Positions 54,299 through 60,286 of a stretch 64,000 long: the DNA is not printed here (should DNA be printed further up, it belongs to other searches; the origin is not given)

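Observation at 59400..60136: RPB1 CTD built from about 24 YSPTSPH heptads (His at position 7) with a degenerate Asn-rich tail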

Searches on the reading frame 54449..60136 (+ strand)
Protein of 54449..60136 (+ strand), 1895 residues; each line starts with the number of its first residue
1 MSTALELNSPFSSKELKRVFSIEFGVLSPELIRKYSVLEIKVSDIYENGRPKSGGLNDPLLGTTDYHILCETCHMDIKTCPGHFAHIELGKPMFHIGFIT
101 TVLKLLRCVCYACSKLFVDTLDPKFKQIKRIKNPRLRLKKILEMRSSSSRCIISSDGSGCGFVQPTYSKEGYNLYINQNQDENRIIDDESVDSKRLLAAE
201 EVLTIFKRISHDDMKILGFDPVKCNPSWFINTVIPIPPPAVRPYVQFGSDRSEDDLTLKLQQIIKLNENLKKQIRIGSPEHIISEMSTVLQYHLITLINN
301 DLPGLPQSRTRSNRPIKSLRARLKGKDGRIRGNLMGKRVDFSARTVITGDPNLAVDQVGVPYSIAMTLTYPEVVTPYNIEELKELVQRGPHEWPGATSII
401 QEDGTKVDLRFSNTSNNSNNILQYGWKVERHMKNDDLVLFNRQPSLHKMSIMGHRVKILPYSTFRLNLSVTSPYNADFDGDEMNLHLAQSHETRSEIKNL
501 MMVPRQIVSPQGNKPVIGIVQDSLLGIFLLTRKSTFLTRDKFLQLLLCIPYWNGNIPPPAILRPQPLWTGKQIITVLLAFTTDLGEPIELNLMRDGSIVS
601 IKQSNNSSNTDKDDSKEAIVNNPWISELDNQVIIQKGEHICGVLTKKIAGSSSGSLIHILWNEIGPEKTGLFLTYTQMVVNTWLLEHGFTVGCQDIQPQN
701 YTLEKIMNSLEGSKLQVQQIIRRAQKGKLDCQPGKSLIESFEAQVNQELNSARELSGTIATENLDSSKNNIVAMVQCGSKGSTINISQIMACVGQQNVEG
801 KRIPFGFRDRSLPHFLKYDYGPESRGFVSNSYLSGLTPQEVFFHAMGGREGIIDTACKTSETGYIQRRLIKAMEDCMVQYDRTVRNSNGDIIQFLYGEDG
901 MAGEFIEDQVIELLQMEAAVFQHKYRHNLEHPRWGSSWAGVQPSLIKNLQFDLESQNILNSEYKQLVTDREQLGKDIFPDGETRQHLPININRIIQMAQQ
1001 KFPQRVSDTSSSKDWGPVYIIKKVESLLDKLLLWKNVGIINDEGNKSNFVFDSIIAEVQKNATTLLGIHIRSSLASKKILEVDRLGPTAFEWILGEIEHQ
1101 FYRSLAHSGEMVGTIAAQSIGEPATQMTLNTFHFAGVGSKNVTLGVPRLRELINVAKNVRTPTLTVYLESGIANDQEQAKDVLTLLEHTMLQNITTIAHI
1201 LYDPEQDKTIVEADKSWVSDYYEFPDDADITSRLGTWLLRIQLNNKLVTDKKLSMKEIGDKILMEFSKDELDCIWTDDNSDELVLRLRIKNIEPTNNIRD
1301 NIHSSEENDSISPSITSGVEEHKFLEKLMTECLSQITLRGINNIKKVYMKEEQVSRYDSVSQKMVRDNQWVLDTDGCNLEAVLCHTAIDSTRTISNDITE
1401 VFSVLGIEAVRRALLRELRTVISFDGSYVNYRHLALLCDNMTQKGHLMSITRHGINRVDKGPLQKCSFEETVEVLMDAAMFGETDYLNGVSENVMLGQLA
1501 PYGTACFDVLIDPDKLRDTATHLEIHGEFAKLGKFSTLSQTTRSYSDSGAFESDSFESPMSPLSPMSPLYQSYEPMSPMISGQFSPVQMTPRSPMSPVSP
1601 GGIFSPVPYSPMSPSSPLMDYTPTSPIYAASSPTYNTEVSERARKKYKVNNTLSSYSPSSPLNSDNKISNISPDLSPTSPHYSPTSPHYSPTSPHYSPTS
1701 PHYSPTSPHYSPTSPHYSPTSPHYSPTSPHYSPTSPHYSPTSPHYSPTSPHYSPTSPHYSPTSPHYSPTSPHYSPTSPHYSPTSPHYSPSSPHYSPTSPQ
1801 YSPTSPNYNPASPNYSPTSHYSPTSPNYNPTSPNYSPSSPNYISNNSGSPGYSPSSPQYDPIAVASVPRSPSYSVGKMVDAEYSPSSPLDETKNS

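Call 8: search_protein_families(library=pfam, proteins=[window:54449-60136:+])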
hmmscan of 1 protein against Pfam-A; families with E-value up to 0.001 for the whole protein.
window:54449-60136:+ (1895 aa): 8 families
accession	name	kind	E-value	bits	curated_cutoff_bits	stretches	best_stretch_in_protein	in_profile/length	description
PF04997.17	RNA_pol_Rpb1_1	-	2.2e-100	336.5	39.7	1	17-334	2-312/312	RNA polymerase Rpb1, domain 1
PF04998.22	RNA_pol_Rpb1_5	-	6.9e-100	334.3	28.5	1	835-1461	1-265/267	RNA polymerase Rpb1, domain 5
PF00623.25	RNA_pol_Rpb1_2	-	2.3e-74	249.6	25.3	1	336-503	1-166/166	RNA polymerase Rpb1, domain 2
PF04992.19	RNA_pol_Rpb1_6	-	2.2e-52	178.1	23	1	901-1104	1-189/189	RNA polymerase Rpb1, domain 6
PF04983.23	RNA_pol_Rpb1_3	-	3.4e-45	154.3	28.9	1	506-696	1-162/162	RNA polymerase Rpb1, domain 3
PF05000.22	RNA_pol_Rpb1_4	-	9.1e-37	125.7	24.8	1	722-828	2-107/107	RNA polymerase Rpb1, domain 4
PF04990.17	RNA_pol_Rpb1_7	-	2.5e-35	121.9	23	1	1189-1339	1-136/136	RNA polymerase Rpb1, domain 7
PF05001.18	RNA_pol_Rpb1_R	-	6e-22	77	20.3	0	1767-1780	1-14/14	RNA polymerase Rpb1 C-terminal repeat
